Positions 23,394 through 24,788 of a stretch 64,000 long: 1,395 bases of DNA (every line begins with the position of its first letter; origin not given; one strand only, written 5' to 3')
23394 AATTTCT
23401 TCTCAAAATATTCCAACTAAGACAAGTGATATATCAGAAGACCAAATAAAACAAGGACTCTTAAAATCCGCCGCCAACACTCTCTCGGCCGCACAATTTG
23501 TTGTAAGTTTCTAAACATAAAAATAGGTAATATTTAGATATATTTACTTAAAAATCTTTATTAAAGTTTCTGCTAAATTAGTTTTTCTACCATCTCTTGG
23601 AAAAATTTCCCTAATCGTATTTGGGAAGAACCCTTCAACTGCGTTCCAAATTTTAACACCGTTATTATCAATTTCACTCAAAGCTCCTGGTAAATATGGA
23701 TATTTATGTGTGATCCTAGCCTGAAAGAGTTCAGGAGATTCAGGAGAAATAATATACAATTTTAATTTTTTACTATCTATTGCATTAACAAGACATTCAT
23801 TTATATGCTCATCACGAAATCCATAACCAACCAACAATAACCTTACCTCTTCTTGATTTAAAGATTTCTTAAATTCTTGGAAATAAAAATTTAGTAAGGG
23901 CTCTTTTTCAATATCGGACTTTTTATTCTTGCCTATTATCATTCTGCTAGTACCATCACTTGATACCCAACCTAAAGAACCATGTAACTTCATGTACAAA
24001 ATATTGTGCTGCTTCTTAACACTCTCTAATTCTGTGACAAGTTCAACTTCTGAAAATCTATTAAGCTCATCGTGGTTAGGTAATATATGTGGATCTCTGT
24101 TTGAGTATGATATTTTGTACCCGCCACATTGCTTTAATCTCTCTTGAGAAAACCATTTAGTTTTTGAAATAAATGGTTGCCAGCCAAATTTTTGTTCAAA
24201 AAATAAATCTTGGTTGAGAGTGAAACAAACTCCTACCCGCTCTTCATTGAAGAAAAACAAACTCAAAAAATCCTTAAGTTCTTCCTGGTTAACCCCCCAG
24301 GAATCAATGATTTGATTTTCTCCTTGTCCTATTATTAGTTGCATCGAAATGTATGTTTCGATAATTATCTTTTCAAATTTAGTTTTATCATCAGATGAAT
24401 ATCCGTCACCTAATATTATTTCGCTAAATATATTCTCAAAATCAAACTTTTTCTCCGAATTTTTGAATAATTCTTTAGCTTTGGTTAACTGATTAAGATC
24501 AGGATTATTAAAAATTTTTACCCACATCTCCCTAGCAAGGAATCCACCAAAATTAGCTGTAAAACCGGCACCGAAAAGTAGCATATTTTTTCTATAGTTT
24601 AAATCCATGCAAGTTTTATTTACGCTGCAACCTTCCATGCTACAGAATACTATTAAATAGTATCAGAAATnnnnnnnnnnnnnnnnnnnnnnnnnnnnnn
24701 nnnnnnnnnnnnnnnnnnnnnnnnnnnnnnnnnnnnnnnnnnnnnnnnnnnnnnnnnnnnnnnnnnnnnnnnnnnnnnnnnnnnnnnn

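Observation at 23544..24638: Compact standalone SIR2_2-like protein – candidate NADase abortive-infection effector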

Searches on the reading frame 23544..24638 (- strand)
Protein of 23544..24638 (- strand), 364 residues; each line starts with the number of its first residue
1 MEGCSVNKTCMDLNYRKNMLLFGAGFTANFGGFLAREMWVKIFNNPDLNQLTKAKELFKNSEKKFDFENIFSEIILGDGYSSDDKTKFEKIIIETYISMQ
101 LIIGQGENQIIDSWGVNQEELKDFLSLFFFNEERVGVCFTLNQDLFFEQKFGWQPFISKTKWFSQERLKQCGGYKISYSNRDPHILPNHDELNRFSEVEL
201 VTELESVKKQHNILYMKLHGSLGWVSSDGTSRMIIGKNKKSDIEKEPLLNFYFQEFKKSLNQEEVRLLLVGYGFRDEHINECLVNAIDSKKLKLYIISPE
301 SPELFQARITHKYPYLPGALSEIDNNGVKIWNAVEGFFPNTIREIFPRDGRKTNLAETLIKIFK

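Call 3: search_protein_families(library=pfam, proteins=[window:23544-24638:-], max_evalue=1)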
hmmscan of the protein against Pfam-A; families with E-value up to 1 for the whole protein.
window:23544-24638:- (364 aa): 1 family
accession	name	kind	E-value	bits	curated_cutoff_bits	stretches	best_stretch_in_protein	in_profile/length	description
PF13289.12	SIR2_2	-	1.6e-08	35.2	24.5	1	139-303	4-126/141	SIR2-like domain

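Call 4: search_protein_families(library=padloc, proteins=[window:23544-24638:-], max_evalue=1)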
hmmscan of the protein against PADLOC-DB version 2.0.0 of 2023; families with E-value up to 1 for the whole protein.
window:23544-24638:- (364 aa): 22 families
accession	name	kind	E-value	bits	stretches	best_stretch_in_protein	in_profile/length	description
PDLC02414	Aga_SIR2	-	2.1e-14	51.6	1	204-314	154-273/313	-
PDLC04084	SIR2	-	5.6e-12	43.6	1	213-303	241-347/414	-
PDLC04076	SIR2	-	4e-11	40.8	2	254-305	288-339/406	-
PDLC04087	SIR2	-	4.4e-11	40.2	1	188-309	174-296/343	-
PDLC02186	SIR2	-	4.7e-11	40.4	2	253-330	290-366/412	-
PDLC04093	SIR2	-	2.8e-10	37.7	1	215-291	205-296/395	-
PDLC02408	Aga_SIR2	-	8.6e-10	36.2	1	204-298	184-287/343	Class II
PDLC04078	SIR2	-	1.2e-08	33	2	237-310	55-126/171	-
PDLC04096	SIR2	-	2.3e-08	31.9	1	265-303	140-178/230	-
PDLC04088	SIR2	-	6.9e-08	30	1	245-296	272-323/390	-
PDLC04082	SIR2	-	7.6e-08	29.6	1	187-294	165-282/345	-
PDLC04090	SIR2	-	4.7e-06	24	1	252-298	304-350/426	-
PDLC04081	SIR2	-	6.2e-06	23.6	1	212-304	196-303/345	-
PDLC04094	SIR2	-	8.8e-06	23.2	1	213-288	199-284/399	-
PDLC04085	SIR2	-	1.1e-05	22.5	1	251-308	333-390/463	-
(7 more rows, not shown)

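Call 5: search_protein_families(library=ncbifam, proteins=[window:23544-24638:-], max_evalue=1)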
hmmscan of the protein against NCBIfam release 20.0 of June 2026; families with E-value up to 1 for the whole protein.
window:23544-24638:- (364 aa): 1 family
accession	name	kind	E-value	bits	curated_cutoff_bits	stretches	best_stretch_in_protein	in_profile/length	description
NF042942.1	SIR2_antiphage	equivalog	1.8e-10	40.5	500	1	253-311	284-338/392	SIR2 family anti-phage-associated protein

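Call 6: find_homologous_proteins(query=window:23544-24638:-)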
Query window:23544-24638:- (364 aa): 593 proteins with E <= 0.001 among 2854 candidates; the best 120 are listed.
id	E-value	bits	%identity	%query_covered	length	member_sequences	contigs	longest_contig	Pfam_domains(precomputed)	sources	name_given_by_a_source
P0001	5.5e-237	803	100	97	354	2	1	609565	PF13289.13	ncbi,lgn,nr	ncbi:SIR2 family protein [Candidatus Microgenomates bacterium]|nr:SIR2 family protein [Candidatus Mi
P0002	6.6e-164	563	68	97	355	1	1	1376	PF13289.13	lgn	-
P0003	7.1e-164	563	66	94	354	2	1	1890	PF13289.13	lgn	-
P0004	2.5e-161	555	65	94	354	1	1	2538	PF13289.13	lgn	-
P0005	2.2e-157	542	65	97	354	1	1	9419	PF13289.13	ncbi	-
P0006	1.6e-156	539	66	97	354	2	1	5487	PF13289.13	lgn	-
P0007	2.1e-148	512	62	97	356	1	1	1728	PF13289.13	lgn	-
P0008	2.1e-144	499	64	97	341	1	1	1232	PF13289.13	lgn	-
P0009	4.8e-76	274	45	93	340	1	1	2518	PF13289.13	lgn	-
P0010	1.1e-73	266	42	94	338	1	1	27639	PF13289.13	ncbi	-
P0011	1.7e-73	266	41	95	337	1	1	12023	PF13289.13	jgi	-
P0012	2.4e-73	265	41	96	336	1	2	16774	PF13289.13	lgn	-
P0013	7.2e-73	264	41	96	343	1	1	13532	PF13289.13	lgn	-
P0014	1.3e-72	263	44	92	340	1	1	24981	PF13289.13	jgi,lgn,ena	-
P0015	6.6e-72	260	45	93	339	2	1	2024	PF13289.13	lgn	-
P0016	6.5e-71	257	41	95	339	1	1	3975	PF13289.13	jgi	jgi:hypothetical protein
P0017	6.7e-71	257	41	97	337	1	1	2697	PF13289.13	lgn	-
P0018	1.2e-70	256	42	97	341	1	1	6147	PF13289.13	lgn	-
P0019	1.3e-70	256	39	94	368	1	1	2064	PF13289.13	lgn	-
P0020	1.6e-70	256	42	92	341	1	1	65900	PF13289.13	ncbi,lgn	-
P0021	1.9e-70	256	39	96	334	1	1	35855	PF13289.13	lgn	-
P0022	1.9e-70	256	43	94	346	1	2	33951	PF13289.13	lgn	-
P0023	2.5e-70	255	41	95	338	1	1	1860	PF13289.13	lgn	-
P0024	6.8e-70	254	40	94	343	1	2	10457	PF13289.13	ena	-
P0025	6.9e-70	254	42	94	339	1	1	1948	PF13289.13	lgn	-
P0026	2.3e-69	252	42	94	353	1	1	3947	PF13289.13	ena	-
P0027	3.9e-69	251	41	92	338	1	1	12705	PF13289.13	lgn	-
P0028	1.4e-68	249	40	97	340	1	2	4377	PF13289.13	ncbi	-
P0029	1.5e-68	249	42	97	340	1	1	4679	PF13289.13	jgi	jgi:SIR2-like domain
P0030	3.3e-68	248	42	97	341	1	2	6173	PF13289.13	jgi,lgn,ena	-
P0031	4.2e-68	248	40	97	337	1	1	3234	PF13289.13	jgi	jgi:hypothetical protein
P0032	4.3e-68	248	41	92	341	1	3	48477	PF13289.13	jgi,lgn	jgi:hypothetical protein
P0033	7.5e-68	247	40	96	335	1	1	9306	PF13289.13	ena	-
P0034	9.1e-68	247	43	93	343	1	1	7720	PF13289.13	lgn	-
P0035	1.7e-67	246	42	92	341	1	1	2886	PF13289.13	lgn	-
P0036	2.0e-67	246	37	97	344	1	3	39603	PF13289.13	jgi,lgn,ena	-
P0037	2.1e-67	246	39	94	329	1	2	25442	PF13289.13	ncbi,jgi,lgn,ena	-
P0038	2.3e-67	245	40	92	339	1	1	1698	PF13289.13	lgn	-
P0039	2.5e-67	245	42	97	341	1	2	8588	PF13289.13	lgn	-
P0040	2.7e-67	245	39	95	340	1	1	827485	PF13289.13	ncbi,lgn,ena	-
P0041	2.8e-67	245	40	96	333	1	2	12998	PF13289.13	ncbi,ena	-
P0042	3.1e-67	245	40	94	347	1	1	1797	PF13289.13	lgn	-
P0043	3.7e-67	245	40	93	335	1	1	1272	PF13289.13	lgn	-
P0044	4.0e-67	245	40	97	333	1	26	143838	PF13289.13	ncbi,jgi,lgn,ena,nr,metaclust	ncbi:MAG: hypothetical protein A2445_03540 [Candidatus Jacksonbacteria bacterium RIFOXYC2_FULL_44_29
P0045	8.2e-67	244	41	94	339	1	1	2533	PF13289.13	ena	-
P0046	9.4e-67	243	41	95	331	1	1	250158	PF13289.13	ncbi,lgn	-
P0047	1.8e-66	242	39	94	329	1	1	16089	PF13289.13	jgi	-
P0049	2.1e-66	242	40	94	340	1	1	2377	PF13289.13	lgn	-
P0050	2.5e-66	242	41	94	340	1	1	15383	PF13289.13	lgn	-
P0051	3.8e-66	241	38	97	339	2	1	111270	PF13289.13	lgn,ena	-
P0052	6.1e-66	241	41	94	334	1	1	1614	PF13289.13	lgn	-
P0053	8.4e-66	240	39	97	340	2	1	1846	PF13289.13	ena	-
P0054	1.1e-65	240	41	96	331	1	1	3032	PF13289.13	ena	-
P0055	3.0e-65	238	41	94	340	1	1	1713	PF13289.13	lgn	-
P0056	3.1e-65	238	37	97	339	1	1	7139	PF13289.13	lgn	-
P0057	3.4e-65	238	39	95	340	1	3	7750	PF13289.13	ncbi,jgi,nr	ncbi:MAG: SIR2 family protein [Parcubacteria group bacterium]|nr:SIR2 family protein [Parcubacteria 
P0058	5.3e-65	238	42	94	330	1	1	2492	PF13289.13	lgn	-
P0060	7.8e-65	237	41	92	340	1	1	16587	PF13289.13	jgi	jgi:hypothetical protein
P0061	8.1e-65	237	38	97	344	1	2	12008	PF13289.13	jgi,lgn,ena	-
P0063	1.6e-64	236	40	93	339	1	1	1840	PF13289.13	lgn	-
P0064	1.7e-64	236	39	97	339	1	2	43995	PF13289.13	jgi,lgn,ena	jgi:hypothetical protein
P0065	1.2e-63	233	38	93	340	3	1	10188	PF13289.13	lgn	-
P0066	1.3e-63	233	41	95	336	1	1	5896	PF13289.13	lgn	-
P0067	1.6e-63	233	40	96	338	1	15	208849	PF13289.13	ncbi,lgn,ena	-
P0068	2.9e-63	232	37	96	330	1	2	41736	PF13289.13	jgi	jgi:hypothetical protein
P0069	4.1e-63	231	40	93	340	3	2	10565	PF13289.13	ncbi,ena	-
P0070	4.1e-63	231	40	94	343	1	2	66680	PF13289.13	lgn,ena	-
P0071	4.3e-63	231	38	96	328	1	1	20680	PF13289.13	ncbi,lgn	-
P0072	4.7e-63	231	40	93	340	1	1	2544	PF13289.13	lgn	-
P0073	5.4e-63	231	39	94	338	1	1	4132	PF13289.13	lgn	-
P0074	1.8e-62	229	38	94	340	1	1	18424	PF13289.13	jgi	jgi:hypothetical protein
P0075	2.6e-62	229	41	97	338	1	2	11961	PF13289.13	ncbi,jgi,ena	-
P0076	7.8e-62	227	39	93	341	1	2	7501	PF13289.13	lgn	-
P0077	2.3e-61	226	38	94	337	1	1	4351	PF13289.13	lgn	-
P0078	5.6e-61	224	40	97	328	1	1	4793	PF13289.13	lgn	-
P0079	1.8e-60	223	41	94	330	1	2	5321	PF13289.13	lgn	-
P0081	6.0e-60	221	36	96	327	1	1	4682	PF13289.13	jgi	jgi:hypothetical protein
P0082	1.4e-59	220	39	87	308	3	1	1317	PF13289.13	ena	-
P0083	1.6e-59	220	38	95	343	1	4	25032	PF13289.13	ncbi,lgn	-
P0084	4.8e-59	218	37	95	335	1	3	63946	PF13289.13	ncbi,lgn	-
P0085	5.5e-59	218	38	94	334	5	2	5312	PF13289.13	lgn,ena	-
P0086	1.4e-58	217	37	95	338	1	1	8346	PF13289.13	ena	-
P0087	2.9e-58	215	39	92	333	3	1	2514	PF13289.13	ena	-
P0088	4.0e-58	215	41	92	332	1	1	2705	PF13289.13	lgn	-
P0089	4.3e-58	215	37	97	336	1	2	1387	PF13289.13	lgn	-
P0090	7.4e-58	214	38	97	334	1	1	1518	PF13289.13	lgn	-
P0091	1.8e-57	213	37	93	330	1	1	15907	PF13289.13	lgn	-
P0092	1.0e-56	210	37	93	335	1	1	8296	PF13289.13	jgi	-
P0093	6.3e-56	208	37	93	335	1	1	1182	PF13289.13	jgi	-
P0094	7.0e-56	208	39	93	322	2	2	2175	PF13289.13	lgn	-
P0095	1.2e-55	207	35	96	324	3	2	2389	PF13289.13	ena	-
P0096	1.3e-55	207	37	94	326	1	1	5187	PF13289.13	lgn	-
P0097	7.0e-55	204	36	93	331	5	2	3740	PF13289.13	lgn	-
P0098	9.2e-55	204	35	97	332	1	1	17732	PF13289.13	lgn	-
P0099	1.1e-54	204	38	94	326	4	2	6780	PF13289.13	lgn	-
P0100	1.3e-54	203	39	95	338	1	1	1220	PF13289.13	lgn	-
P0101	1.5e-54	203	36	95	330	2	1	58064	PF13289.13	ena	-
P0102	2.2e-54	203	35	95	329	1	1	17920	PF13289.13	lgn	-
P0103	2.5e-54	203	38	97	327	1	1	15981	PF13289.13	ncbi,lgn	-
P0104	4.2e-54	202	39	96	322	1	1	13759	PF13289.13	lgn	-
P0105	4.7e-54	202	38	95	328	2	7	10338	PF13289.13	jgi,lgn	jgi:hypothetical protein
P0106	9.7e-54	201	37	94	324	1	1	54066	PF13289.13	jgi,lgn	jgi:hypothetical protein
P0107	1.3e-53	200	36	94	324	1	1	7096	PF13289.13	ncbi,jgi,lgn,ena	-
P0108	1.4e-53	200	35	95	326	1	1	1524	PF13289.13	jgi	-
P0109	1.4e-53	200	36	94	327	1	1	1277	PF13289.13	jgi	jgi:hypothetical protein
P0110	3.4e-53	199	35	97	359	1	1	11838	PF13289.13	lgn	-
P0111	7.0e-53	198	37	94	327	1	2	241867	PF13289.13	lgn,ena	-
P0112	7.0e-53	198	38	93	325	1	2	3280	PF13289.13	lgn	-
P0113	7.8e-53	198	37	94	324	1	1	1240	PF13289.13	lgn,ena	-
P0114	1.0e-52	197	35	96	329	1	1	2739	PF13289.13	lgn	-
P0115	1.4e-52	197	37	93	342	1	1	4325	PF13289.13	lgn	-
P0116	2.0e-52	196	37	94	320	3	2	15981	PF13289.13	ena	-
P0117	2.3e-52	196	35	94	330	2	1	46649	PF13289.13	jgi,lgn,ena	-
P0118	2.5e-52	196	38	93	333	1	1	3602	PF13289.13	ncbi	-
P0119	3.4e-52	196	35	95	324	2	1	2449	PF13289.13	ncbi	-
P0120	3.6e-52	195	36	96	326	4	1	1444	PF13289.13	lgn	-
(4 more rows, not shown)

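Call 8: search_solved_structures(query=window:23544-24638:-, max_evalue=10, show_alignments=3)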
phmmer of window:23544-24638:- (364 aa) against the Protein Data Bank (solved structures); distinct sequences matched with E-value up to 10: 15.
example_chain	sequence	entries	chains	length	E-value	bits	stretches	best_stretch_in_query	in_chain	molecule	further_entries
8yhx_G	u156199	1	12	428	4.8e-05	25.5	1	204-298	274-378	SIR2 family protein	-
8j4u_A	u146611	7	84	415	0.0039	19.2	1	252-304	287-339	SIR2-like domain-containing protein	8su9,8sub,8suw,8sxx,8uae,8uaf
8w9l_A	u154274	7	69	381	0.017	17.1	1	237-289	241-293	SIR2-like domain-containing protein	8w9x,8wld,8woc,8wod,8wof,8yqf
6hyg_A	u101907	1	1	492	0.041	15.8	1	313-356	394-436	IgHG1 and IgHG4 hybrid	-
6yt7_A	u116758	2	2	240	0.24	13.3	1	312-356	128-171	Immunoglobulin gamma-1 heavy chain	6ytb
6b4e_B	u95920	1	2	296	0.57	12.1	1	286-326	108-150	Nucleoporin GLE1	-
3pev_B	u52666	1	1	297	0.58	12.1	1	286-326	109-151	Nucleoporin GLE1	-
3peu_B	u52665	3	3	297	0.58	12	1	286-326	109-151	Nucleoporin GLE1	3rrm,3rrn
1uff_A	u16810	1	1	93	0.63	11.9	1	183-249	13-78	Intersectin 2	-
6f2z_B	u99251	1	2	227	0.78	11.6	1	312-356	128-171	Fc fragment of antibody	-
4nqs_B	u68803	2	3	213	0.95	11.3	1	311-356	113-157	Ig gamma-1 chain C region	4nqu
7vsw_A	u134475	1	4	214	1.1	11.2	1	315-356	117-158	light chain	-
5di8_A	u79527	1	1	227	1.1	11.2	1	312-356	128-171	Ig gamma-1 chain C region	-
5hy9_A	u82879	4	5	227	1.1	11.1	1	312-356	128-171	Ig gamma-1 chain C region | Immunoglobulin gamma-1 heavy chain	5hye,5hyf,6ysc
5tps_A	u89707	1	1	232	1.1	11.1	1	312-356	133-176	Ig gamma-1 chain C region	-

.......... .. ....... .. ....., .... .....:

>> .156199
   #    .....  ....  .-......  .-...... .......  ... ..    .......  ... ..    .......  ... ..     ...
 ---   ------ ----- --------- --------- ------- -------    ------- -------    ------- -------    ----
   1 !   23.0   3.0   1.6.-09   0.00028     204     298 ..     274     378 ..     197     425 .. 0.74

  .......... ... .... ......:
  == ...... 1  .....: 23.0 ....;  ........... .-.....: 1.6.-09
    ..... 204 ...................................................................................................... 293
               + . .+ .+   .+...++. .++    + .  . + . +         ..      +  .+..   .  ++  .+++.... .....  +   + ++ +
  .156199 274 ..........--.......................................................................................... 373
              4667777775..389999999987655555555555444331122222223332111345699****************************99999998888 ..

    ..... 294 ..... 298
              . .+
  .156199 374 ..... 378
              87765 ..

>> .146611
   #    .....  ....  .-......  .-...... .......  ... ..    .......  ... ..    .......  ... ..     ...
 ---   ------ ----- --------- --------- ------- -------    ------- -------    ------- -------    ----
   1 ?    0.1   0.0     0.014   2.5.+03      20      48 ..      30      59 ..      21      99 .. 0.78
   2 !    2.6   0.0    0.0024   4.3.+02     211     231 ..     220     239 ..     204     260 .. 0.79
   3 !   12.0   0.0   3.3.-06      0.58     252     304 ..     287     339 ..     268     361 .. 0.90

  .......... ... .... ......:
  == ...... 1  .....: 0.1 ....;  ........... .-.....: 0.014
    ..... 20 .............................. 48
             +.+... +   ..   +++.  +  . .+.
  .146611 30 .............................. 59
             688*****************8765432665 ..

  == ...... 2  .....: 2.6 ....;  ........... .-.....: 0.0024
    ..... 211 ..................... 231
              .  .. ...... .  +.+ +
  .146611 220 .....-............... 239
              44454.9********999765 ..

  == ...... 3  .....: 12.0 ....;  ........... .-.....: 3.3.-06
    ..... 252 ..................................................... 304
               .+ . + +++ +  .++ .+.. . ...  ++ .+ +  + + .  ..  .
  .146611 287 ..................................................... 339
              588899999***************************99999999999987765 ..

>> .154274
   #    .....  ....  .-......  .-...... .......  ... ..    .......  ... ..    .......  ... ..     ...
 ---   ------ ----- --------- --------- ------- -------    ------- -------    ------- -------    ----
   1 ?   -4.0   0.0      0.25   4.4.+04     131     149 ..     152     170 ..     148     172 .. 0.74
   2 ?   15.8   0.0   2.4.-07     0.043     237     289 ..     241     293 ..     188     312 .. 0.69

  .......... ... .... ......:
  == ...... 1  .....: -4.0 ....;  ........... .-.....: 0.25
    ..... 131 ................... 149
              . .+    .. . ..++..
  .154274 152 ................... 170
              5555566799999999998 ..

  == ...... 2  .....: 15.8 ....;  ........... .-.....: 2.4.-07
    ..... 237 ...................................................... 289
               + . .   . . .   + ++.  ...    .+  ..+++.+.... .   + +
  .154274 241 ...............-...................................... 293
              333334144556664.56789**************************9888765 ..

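Call 12: find_encoding_contigs(protein=P0044, flank=6000, max_places=8)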
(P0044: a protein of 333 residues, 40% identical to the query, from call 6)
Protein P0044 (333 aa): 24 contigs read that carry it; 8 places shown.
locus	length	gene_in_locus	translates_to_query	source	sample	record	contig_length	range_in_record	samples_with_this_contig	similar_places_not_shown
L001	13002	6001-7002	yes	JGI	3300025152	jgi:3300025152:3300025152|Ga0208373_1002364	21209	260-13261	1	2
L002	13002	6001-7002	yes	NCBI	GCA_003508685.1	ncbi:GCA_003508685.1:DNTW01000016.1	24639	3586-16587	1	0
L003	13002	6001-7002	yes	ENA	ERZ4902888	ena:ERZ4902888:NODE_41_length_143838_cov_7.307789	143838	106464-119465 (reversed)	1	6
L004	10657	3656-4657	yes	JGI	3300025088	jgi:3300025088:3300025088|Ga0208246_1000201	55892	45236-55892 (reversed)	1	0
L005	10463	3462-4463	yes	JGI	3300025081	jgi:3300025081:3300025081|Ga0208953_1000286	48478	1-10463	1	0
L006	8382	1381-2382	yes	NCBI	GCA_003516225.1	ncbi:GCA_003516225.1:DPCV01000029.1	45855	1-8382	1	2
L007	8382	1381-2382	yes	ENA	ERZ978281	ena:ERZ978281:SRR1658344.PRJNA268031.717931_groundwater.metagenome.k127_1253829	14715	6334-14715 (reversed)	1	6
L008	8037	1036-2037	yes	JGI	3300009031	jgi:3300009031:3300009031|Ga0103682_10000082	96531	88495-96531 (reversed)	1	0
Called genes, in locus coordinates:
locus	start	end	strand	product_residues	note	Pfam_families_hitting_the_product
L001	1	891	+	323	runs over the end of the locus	PF25023:TEN_YD-shell, PF14449:PT-TG (weak)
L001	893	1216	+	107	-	-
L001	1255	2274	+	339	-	PF25023:TEN_YD-shell, PF14449:PT-TG (weak)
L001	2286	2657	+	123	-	-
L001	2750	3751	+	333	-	PF25023:TEN_YD-shell, PF14449:PT-TG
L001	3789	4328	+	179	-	-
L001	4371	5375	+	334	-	PF25023:TEN_YD-shell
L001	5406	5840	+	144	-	PF24722:DUF7674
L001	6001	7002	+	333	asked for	PF13289:SIR2_2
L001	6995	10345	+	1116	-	PF02498:Bro-N (weak), PF00089:Trypsin, PF13365:Trypsin_2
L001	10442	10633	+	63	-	-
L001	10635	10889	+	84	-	-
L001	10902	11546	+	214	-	-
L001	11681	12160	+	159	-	-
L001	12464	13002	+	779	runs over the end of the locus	PF10342:Kre9_KNH (weak), PF18884:TSP3_bac (faint)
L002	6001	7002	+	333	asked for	PF13289:SIR2_2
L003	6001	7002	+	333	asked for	PF13289:SIR2_2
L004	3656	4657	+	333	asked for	PF13289:SIR2_2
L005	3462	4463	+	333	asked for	PF13289:SIR2_2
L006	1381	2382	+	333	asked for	PF13289:SIR2_2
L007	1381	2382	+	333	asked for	PF13289:SIR2_2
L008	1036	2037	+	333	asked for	PF13289:SIR2_2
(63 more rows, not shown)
